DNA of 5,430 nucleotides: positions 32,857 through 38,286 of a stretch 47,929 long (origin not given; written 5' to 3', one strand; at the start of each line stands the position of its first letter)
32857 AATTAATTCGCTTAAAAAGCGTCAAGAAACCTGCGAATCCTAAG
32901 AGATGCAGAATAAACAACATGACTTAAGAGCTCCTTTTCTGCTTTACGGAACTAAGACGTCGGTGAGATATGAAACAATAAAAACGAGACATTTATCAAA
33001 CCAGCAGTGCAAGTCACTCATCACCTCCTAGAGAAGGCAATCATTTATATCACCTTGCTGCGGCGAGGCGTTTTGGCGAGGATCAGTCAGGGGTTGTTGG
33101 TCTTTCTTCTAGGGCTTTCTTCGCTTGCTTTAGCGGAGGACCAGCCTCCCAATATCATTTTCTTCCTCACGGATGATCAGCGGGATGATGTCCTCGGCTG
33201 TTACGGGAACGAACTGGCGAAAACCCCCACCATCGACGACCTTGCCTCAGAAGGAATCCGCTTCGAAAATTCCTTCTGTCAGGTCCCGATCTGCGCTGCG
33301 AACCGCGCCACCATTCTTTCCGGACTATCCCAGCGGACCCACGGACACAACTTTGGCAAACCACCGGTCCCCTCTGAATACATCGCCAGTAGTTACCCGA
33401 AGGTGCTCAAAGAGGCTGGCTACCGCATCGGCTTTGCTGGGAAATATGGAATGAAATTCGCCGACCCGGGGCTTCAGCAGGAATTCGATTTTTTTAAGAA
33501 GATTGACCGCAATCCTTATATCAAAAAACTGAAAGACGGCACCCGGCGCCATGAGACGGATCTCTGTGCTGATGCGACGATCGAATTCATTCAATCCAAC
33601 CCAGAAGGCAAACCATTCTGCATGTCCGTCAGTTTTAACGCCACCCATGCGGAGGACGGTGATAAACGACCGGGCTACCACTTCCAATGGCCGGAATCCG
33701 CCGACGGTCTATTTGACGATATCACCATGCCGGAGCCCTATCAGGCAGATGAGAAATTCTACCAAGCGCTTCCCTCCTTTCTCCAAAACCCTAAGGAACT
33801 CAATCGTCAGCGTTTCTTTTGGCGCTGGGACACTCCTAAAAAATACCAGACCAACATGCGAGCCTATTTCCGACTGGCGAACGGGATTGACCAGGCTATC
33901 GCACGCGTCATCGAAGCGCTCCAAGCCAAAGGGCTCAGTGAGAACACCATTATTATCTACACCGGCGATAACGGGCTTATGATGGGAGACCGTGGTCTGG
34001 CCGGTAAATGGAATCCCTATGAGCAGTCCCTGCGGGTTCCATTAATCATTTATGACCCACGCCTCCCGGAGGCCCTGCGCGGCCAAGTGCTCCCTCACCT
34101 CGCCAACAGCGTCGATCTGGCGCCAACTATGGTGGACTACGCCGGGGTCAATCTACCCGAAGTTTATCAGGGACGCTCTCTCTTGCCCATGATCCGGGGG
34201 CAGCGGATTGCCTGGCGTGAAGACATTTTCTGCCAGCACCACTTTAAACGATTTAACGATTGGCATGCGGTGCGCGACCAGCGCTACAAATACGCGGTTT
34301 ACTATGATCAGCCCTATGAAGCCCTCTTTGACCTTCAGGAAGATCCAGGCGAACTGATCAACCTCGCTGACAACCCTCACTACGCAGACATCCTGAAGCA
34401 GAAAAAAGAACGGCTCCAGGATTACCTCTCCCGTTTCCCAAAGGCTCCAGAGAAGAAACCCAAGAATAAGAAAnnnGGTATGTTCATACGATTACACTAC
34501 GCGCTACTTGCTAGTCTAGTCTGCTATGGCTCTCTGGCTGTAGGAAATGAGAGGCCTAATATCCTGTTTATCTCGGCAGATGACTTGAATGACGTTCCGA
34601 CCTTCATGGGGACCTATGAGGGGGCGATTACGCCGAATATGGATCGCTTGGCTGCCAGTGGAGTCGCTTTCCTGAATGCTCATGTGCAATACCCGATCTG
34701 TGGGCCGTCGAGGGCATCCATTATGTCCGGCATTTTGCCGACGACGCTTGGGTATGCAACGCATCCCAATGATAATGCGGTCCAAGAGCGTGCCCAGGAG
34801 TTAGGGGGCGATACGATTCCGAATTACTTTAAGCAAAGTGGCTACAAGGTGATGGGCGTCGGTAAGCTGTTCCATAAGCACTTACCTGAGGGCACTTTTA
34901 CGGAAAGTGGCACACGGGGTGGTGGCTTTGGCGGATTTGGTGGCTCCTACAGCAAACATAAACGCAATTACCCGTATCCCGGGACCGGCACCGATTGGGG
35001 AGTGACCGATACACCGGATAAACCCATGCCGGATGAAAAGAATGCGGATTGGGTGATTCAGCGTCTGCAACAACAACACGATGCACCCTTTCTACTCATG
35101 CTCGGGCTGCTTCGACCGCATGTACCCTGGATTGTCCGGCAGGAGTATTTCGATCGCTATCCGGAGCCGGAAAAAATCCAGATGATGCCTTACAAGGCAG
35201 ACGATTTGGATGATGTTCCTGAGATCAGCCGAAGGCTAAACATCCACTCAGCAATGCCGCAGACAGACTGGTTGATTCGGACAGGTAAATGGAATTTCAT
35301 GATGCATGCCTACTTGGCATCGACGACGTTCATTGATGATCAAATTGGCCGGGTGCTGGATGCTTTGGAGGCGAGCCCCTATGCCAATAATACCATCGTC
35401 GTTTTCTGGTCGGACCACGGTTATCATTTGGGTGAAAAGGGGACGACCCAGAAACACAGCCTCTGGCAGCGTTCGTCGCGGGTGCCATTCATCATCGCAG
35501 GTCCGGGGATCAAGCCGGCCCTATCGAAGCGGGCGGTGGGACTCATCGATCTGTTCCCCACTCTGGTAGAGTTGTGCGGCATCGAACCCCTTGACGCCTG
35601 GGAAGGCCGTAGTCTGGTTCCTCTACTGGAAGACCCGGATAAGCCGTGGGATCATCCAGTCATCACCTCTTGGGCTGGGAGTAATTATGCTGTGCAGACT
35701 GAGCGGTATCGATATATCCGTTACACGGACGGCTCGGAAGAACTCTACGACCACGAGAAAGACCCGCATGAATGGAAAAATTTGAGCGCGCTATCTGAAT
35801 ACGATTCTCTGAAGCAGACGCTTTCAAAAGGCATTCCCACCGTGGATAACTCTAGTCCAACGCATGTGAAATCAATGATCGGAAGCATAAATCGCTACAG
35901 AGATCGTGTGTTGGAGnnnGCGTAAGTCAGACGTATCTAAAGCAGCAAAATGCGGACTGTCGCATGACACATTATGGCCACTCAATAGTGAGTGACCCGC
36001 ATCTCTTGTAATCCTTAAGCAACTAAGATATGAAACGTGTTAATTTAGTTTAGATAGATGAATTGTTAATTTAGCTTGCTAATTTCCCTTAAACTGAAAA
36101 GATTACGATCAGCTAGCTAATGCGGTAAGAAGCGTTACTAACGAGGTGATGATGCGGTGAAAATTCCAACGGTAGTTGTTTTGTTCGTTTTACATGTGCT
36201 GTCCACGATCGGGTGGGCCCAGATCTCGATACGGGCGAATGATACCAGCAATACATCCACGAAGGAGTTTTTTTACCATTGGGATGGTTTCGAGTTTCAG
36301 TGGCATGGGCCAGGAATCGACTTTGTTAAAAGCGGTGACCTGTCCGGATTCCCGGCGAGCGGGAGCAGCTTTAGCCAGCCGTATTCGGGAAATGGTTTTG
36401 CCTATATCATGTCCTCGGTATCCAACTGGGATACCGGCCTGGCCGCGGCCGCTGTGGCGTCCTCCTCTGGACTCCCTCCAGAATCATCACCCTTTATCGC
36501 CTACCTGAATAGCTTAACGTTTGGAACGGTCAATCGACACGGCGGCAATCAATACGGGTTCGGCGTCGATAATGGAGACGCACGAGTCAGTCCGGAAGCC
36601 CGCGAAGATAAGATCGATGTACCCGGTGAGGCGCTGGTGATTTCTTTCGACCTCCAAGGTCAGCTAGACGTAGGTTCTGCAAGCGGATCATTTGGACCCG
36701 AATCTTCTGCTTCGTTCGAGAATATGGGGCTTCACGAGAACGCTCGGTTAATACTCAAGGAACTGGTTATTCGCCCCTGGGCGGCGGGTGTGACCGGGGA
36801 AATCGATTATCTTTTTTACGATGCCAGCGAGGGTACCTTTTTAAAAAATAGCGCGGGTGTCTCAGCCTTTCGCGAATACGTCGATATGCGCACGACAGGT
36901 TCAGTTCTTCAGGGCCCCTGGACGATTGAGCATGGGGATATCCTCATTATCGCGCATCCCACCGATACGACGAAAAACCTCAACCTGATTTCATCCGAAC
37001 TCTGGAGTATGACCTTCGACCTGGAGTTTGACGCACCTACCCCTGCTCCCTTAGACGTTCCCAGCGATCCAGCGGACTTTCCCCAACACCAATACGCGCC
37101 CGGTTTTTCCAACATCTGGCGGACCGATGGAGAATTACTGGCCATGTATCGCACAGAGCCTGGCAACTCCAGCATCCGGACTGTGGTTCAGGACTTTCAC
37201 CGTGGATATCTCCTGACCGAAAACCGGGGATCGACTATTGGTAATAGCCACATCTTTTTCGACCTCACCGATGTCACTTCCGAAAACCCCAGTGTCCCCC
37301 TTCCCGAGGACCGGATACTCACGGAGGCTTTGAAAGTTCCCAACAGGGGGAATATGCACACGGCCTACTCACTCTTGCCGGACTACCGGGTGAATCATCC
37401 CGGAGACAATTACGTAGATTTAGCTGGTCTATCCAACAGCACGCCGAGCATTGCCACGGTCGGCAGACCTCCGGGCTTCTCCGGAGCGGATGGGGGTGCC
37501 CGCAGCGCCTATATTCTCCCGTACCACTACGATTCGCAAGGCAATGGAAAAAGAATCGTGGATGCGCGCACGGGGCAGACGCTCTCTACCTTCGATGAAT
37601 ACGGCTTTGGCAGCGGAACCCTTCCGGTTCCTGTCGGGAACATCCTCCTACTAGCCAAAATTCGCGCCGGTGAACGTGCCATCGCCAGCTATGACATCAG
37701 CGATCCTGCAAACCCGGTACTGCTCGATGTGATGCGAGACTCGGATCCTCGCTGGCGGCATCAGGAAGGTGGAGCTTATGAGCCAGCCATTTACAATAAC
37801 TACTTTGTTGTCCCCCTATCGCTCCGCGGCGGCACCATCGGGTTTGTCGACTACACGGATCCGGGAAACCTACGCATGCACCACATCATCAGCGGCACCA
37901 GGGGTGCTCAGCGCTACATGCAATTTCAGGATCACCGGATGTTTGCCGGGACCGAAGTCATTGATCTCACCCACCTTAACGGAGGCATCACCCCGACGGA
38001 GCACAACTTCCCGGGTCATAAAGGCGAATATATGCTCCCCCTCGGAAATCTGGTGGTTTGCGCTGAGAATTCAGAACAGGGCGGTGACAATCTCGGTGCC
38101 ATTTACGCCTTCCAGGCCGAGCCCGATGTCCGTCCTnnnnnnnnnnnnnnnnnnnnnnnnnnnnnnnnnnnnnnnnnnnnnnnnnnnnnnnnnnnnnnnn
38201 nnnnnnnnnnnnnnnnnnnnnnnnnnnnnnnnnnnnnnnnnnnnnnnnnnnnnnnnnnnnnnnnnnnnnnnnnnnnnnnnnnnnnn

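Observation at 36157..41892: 1911-aa secreted mosaic protein embedded among sulfatases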

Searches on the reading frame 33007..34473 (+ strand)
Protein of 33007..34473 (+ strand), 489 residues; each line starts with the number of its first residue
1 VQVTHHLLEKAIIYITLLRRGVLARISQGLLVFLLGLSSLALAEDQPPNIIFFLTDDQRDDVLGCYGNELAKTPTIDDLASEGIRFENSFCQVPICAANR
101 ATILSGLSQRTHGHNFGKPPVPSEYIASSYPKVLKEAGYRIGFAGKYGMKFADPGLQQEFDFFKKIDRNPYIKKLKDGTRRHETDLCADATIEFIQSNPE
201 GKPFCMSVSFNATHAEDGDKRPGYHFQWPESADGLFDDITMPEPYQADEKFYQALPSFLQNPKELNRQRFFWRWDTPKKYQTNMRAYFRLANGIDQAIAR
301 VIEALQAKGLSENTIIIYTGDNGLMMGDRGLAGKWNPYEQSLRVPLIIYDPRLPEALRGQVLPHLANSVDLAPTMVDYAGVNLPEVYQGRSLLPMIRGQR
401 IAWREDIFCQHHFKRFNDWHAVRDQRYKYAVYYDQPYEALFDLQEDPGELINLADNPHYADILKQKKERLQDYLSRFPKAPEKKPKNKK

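Call 8: search_protein_families(library=pfam, proteins=[window:33007-34473:+], max_evalue=0.001)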
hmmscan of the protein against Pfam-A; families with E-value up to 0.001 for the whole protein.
window:33007-34473:+ (489 aa): 4 families
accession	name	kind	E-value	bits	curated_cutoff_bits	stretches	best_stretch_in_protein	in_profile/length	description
PF00884.28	Sulfatase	-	1.2e-49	169.7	25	1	48-381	1-301/301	Sulfatase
PF16347.10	SGSH_C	-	2.1e-25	90.1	29.3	1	328-472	2-150/154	N-sulphoglucosamine sulphohydrolase, C-terminal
PF01663.27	Phosphodiest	-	4.9e-05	23.5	23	0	294-327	191-224/342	Type I phosphodiesterase / nucleotide pyrophosphatase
PF07394.17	DUF1501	-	0.00088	19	27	0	271-326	251-303/390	Protein of unknown function (DUF1501)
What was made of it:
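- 33007..35919 (+): Two tandem S1 sulfatase genes directly upstream, 237-bp gap to the ORF. Pfam Sulfatase E 1e-49 and 4e-50 (call 8).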

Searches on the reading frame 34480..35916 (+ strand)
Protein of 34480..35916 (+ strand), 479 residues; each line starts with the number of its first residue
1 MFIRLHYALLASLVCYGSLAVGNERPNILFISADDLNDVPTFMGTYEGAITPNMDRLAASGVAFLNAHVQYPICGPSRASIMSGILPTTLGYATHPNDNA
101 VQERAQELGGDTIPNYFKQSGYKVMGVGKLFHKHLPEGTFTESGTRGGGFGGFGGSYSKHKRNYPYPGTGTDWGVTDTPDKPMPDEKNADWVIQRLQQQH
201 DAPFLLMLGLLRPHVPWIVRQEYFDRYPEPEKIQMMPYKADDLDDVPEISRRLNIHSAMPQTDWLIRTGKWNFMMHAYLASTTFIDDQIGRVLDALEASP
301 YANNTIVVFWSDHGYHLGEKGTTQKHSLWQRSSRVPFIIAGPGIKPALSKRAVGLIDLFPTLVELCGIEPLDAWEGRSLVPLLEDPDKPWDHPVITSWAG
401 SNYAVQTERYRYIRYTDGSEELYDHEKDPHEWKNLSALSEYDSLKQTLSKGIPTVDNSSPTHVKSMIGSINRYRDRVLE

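Call 8: search_protein_families(library=pfam, proteins=[window:34480-35916:+], max_evalue=0.001)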
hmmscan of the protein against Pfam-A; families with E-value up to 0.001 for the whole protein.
window:34480-35916:+ (479 aa): 4 families
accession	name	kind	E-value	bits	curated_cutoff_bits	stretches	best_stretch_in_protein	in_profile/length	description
PF00884.28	Sulfatase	-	4.1e-50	171.2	25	1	26-368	1-301/301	Sulfatase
PF16347.10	SGSH_C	-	8.4e-16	58.9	29.3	1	318-452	1-148/154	N-sulphoglucosamine sulphohydrolase, C-terminal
PF02995.22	DUF229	-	0.00016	20.9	25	1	272-324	300-352/496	Protein of unknown function (DUF229)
PF04185.19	Phosphoesterase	-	0.0009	18.9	23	0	257-348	236-334/356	Phosphoesterase family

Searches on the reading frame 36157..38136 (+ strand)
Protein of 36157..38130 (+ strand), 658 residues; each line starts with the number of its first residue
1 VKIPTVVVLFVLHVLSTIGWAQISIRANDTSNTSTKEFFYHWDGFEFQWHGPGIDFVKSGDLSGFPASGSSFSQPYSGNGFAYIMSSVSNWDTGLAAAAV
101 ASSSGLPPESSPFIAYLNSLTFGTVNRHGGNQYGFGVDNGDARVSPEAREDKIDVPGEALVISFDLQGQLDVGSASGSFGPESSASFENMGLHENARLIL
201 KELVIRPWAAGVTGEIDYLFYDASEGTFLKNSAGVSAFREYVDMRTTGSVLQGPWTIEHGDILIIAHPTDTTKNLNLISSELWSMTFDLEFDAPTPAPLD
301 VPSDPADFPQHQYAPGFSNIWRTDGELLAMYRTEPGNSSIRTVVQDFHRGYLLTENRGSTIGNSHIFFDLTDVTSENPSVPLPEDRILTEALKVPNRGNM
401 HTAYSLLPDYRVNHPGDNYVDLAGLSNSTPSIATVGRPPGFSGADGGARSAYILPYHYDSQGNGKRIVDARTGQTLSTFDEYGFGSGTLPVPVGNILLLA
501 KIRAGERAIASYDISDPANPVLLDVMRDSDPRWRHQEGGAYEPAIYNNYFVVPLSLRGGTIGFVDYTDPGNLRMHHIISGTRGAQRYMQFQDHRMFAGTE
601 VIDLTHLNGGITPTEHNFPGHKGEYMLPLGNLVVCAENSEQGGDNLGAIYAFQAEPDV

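Call 15: search_solved_structures(query=window:36157-38130:+, max_evalue=10, show_alignments=1)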
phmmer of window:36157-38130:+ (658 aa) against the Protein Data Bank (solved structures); distinct sequences matched with E-value up to 10: 2.
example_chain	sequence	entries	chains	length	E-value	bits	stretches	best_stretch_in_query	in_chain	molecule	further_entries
2k2n_A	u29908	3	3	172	0.76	11.5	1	453-517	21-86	Sensor protein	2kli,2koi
2lb5_A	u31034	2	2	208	1.1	10.9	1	453-517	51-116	Sensor histidine kinase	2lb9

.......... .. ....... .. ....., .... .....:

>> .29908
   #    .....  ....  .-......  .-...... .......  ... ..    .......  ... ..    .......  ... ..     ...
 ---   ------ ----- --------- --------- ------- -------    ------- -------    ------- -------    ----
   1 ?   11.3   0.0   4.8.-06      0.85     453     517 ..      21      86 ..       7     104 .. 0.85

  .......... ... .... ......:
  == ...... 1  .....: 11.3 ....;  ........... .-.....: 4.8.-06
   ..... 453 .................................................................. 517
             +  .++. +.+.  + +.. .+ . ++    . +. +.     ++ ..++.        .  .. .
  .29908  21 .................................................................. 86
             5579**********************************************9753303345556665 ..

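Call 61: predict_structure(alignment_id=A6)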
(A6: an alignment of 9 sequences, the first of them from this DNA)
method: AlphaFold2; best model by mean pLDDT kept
length: 638 residues; sequences in the alignment: 9
mean_pLDDT: 61.5   pTM: 0.45
mean pLDDT of the five models: 61.5, 54.9, 53.8, 53.2, 44.5
residues with pLDDT >= 90: 0; 70-90: 245; 50-70: 229; < 50: 164
segments of 3 or more residues with pLDDT < 50: 1-56, 107-110, 120-128, 150-163, 210-212, 215-218, 271-299, 390-394, 422-428, 480-483, 512-519, 586-593, 617-621, 632-638
pLDDT, mean of each block of 10 residues (from residue 1): 27 28 25 29 28 48 78 79 70 85 54 61 48 79 71 40 55 71 63 72 66 49 63 79 77 61 63 37 32 41 71 66 73 78 82 78 83 66 57 58 82 68 47 64 72 71 66 74 64 80 70 44 75 62 78 69 59 66 54 54 62 58 67 34
secondary structure, 60 per line:
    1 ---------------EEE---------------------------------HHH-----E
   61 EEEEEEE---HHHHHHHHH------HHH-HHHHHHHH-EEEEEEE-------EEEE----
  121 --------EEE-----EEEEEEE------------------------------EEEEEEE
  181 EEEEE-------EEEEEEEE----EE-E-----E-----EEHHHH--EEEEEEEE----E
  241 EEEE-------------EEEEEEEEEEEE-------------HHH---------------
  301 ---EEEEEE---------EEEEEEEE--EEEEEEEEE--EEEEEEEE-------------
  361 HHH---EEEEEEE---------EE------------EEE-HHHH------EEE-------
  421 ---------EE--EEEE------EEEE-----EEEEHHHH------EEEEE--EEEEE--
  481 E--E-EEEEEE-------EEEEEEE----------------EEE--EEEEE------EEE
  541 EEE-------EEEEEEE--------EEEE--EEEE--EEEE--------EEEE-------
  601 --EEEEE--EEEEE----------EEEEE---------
elements in order (helices of 4 or more, strands of 3 or more residues): E16-18 E60-67 H71-79 H90-97 E99-105 E113-116 E129-131 E137-143 E174-185 E193-200 H222-225 E228-235 E240-244 E258-269 E304-309 E319-326 E329-337 E340-347 E367-373 E397-399 H401-404 E411-413 E434-437 E444-447 E453-456 H457-460 E467-471 E474-478 E486-491 E499-505 E522-524 E527-531 E538-543 E551-557 E566-569 E572-575 E578-581 E590-593 E603-607 E610-614 E625-629

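Call 65: fold_search(model_id=the predicted structure, library=pdb)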
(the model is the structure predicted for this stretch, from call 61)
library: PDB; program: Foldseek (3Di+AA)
matches with E <= 10: 976; with E <= 0.001: 163
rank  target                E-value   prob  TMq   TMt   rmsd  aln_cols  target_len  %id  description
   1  6ttu_T                4.4e-07  1.00  0.21  0.30   9.8       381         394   12  Ubiquitin Ligation to substrate by a cullin-RING E3 ligase at 3.7A resolution: NEDD8-CUL1-RBX1 N98R-SKP1-monomeric b-T (released 2020-02-12)
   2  6m92_A                4.9e-07  1.00  0.23  0.34   9.1       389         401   12  Monophosphorylated pSer33 b-Catenin peptide, b-TrCP/Skp1, NRX-2663 ternary complex (released 2019-04-03)
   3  6m93_A                4.9e-07  1.00  0.21  0.29   9.5       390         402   12  Monophosphorylated pSer33 b-Catenin peptide, b-TrCP/Skp1, NRX-1933 ternary complex (released 2019-04-03)
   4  7cqy_F                6.8e-07  1.00  0.28  0.38   8.3       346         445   13  Tetrathionate hydrolase from Acidithiobacillus ferrooxidans mutant - D325N (released 2021-01-27)
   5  6wnx_A                7.9e-07  1.00  0.23  0.32   8.9       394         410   10  FBXW11-SKP1 in complex with a pSer33/pSer37 Beta-Catenin peptide (released 2020-05-06)
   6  9t8y_A                7.9e-07  1.00  0.21  0.32   9.4       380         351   12  Crystal structure of beta-TrCP bound by monophosphorylated NRF2 degron peptide. (released 2026-04-08)
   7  6wnx_G                9.3e-07  1.00  0.23  0.33   9.2       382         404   12  FBXW11-SKP1 in complex with a pSer33/pSer37 Beta-Catenin peptide (released 2020-05-06)
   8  7cqy_A                1.3e-06  1.00  0.27  0.39   8.3       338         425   12  Tetrathionate hydrolase from Acidithiobacillus ferrooxidans mutant - D325N (released 2021-01-27)
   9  6m90_A                1.3e-06  1.00  0.20  0.28  10.0       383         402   11  Monophosphorylated pSer33 b-Catenin peptide, b-TrCP/Skp1, NRX-2776 ternary complex (released 2019-04-03)
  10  6wnx_D                1.4e-06  1.00  0.22  0.33   9.2       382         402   12  FBXW11-SKP1 in complex with a pSer33/pSer37 Beta-Catenin peptide (released 2020-05-06)
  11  1p22_A                1.7e-06  1.00  0.21  0.31   9.6       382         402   12  Structure of a beta-TrCP1-Skp1-beta-catenin complex: destruction motif binding and lysine specificity on the SCFbeta-T (released 2003-07-08)
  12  8g66_D                2.1e-06  1.00  0.20  0.17  14.0       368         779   10  Structure with SJ3149 (released 2023-12-13)
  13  9tes_A                2.1e-06  1.00  0.21  0.32   9.4       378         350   12  Crystal structure of beta-TrCP bound by diphosphorylated PDCD4 degron peptide (released 2026-04-08)
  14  9saf_A                2.9e-06  1.00  0.21  0.16  29.1       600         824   10  Ternary PROTAC-mediated complex of BRD4-BD1/CRBN/DDB1 and JQ1-AcQ bifunctional degrader (released 2025-10-01)
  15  9tdz_A                3.2e-06  1.00  0.22  0.37  10.3       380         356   12  Crystal structure of beta-TrCP bound by diphosphorylated claspin degron peptide (released 2026-04-08)
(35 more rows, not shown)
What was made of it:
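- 37054..38124 (+): N2 (aa 300-656): divergent LVIVD-type beta-propeller, the 'head' of the family core. The AF2 model is all-beta and Foldseek matches beta-propellers (calls 61, 65).
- On LVIVD repeat beta-propeller (PF08309): The AF2 model matches propellers in Foldseek (calls 61, 65; the model has low confidence).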
